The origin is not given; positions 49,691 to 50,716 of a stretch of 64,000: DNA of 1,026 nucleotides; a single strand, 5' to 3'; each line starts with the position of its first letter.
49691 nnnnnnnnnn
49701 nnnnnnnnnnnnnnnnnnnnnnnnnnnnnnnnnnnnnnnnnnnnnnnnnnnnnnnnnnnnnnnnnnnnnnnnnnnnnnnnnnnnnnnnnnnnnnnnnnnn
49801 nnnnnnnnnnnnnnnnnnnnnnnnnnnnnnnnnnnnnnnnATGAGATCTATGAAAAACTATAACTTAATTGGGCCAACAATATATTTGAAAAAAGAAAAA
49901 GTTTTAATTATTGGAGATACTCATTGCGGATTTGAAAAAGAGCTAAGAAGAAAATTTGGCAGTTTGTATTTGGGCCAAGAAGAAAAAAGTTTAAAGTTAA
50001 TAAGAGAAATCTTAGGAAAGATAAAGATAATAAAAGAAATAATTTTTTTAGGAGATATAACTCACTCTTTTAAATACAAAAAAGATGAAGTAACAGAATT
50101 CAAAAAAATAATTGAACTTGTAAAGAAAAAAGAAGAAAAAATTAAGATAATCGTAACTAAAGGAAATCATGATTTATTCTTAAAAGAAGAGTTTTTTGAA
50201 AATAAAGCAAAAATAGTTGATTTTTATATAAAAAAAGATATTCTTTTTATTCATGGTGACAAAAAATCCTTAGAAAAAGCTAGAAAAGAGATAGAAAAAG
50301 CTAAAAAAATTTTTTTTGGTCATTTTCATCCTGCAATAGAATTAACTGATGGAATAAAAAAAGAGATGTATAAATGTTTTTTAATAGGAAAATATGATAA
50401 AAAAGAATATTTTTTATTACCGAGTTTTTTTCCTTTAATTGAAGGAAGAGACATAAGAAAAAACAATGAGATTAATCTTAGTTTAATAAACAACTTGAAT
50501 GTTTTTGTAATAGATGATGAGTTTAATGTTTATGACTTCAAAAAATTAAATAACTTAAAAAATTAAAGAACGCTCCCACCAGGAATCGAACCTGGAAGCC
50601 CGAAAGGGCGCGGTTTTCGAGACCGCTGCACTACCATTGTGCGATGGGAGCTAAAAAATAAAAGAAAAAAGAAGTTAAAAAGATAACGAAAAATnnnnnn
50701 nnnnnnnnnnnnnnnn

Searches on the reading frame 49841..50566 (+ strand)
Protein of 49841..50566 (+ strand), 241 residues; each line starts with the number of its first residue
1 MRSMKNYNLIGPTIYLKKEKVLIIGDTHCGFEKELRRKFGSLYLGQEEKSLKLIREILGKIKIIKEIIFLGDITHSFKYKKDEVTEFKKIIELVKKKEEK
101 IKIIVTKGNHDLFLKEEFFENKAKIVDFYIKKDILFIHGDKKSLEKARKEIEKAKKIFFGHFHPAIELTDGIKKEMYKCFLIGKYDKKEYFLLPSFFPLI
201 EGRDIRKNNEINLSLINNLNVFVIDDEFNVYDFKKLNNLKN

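Call 46: find_encoding_contigs(protein=window:49841-50566:+, flank=10000, max_places=1)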
Protein window:49841-50566:+ (241 aa): no gene with exactly this product is on record in the collection.

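Call 49: search_protein_families(library=pfam, proteins=[window:49841-50566:+], max_evalue=0.0001)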
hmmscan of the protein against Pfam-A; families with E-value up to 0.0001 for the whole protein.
window:49841-50566:+ (241 aa): 2 families
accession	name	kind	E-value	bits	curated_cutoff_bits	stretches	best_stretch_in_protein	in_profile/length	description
PF00149.33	Metallophos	-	5.3e-11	43.7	21.5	1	20-165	2-159/191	Calcineurin-like phosphoesterase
PF12850.12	Metallophos_2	-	2e-09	38.1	27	1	20-165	2-119/154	Calcineurin-like phosphoesterase superfamily domain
